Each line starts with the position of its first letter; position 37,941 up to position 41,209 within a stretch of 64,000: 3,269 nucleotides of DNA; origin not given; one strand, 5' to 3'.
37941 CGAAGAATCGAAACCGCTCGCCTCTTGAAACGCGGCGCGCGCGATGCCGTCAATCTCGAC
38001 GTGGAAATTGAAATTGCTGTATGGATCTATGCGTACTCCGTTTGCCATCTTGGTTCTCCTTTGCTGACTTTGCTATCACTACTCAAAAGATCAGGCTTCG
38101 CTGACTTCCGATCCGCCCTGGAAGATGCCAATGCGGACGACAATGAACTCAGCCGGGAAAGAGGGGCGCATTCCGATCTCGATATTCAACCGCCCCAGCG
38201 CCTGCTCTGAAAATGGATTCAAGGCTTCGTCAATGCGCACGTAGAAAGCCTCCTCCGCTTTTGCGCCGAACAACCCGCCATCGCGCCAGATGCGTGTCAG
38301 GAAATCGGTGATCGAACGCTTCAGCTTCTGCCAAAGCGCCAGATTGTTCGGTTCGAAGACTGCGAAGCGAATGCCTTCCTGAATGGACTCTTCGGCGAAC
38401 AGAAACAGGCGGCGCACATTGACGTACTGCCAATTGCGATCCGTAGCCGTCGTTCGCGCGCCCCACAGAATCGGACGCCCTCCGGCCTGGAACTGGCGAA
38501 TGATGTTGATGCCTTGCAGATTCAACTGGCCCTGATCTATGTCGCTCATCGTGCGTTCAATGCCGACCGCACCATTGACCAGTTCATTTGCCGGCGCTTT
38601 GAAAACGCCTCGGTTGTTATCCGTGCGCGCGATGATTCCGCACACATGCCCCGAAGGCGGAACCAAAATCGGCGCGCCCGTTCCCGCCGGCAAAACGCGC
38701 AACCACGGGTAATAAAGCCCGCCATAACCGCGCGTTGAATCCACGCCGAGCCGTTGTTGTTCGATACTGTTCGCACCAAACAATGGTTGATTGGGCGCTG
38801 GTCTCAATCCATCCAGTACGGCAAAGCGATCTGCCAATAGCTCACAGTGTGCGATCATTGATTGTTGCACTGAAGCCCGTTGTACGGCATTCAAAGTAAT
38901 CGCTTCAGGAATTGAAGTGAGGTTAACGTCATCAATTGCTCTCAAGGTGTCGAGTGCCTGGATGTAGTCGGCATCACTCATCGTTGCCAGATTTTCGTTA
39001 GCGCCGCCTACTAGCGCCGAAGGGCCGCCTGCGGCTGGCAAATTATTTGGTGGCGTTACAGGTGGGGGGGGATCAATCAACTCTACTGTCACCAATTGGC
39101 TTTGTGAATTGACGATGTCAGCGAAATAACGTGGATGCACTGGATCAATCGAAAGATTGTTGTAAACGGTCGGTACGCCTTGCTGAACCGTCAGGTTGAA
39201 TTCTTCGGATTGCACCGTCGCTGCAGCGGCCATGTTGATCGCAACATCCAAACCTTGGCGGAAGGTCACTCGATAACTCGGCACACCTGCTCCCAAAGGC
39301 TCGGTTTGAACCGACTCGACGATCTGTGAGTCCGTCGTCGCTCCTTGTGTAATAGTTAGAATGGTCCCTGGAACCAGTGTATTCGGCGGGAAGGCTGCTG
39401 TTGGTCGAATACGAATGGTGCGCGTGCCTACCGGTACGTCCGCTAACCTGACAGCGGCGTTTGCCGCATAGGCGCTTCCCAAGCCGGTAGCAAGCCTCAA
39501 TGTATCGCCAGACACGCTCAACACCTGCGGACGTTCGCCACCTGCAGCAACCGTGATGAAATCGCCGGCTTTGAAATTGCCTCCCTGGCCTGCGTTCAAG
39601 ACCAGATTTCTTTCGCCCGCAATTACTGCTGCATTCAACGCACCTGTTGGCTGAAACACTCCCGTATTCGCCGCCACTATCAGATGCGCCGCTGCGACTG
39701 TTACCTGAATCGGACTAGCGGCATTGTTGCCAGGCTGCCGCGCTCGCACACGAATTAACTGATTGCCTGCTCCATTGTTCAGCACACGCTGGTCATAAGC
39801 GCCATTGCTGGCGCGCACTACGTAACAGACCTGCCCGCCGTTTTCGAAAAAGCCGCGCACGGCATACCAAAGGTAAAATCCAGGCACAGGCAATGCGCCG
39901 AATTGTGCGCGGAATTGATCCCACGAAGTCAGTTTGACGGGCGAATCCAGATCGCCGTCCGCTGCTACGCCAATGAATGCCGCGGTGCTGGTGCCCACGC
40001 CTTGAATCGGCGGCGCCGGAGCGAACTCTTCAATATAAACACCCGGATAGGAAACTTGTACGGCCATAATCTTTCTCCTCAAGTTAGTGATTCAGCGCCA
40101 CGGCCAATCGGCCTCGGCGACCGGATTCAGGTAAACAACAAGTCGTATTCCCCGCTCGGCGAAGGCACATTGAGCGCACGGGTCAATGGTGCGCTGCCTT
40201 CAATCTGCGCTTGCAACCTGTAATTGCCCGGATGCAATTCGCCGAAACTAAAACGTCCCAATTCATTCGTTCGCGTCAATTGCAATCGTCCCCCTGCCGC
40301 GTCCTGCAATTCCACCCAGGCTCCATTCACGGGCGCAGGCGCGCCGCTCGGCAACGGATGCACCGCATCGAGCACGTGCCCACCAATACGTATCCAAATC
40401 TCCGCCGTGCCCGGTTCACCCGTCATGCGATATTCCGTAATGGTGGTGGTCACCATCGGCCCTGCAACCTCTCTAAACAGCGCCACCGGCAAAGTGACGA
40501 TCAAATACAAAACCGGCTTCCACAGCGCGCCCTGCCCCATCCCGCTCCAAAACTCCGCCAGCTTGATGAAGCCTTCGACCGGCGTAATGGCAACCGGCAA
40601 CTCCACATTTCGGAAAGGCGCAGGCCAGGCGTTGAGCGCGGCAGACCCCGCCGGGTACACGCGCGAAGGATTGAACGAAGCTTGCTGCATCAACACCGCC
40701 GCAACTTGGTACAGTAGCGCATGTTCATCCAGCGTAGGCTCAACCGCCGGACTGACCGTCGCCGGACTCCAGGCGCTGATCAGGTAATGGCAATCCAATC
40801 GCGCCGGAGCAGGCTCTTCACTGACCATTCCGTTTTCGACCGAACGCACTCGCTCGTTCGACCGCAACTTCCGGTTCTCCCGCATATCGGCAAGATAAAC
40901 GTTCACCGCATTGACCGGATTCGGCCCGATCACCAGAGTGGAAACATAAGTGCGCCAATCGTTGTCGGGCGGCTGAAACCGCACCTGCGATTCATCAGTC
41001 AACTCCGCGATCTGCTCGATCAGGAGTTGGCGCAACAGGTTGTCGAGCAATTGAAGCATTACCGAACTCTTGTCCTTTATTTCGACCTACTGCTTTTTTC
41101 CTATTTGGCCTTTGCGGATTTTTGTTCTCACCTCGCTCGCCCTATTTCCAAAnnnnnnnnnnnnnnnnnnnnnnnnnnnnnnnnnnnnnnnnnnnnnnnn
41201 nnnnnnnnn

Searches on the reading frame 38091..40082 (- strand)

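Call 14: search_protein_families(library=ncbifam, proteins=[window:38091-40082:-], max_evalue=0.01)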
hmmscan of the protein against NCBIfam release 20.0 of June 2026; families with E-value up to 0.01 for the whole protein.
window:38091-40082:- (663 aa): 0 families

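Call 16: search_protein_families(library=pfam, proteins=[window:38091-40082:-], max_evalue=0.01)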
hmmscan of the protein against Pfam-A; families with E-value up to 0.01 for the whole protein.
window:38091-40082:- (663 aa): 2 families
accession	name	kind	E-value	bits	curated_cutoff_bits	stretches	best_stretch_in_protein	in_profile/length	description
PF04984.19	Phage_sheath_1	-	2.8e-18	66.7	31.4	1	369-545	4-168/168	Phage tail sheath protein subtilisin-like domain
PF17482.7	Phage_sheath_1C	-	3.4e-11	43.5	26.9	1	547-652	2-102/104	Phage tail sheath C-terminal domain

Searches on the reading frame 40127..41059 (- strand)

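Call 14: search_protein_families(library=ncbifam, proteins=[window:40127-41059:-], max_evalue=0.01)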
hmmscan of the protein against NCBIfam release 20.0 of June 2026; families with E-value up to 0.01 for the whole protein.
window:40127-41059:- (310 aa): 0 families

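Call 16: search_protein_families(library=pfam, proteins=[window:40127-41059:-], max_evalue=0.01)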
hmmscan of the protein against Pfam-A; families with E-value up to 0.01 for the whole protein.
window:40127-41059:- (310 aa): 3 families
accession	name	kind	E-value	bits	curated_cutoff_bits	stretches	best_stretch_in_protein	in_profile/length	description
PF14065.11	Pvc16_N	-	7.4e-23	81.6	27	1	6-204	3-179/180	Pvc16 N-terminal domain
PF13620.12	CarboxypepD_reg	-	1.3e-09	38.7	32.3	1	242-299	12-70/82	Carboxypeptidase regulatory-like domain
PF17210.9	SdrD_B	-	7.6e-06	26.5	29.7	1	242-287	22-67/112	SdrD B-like domain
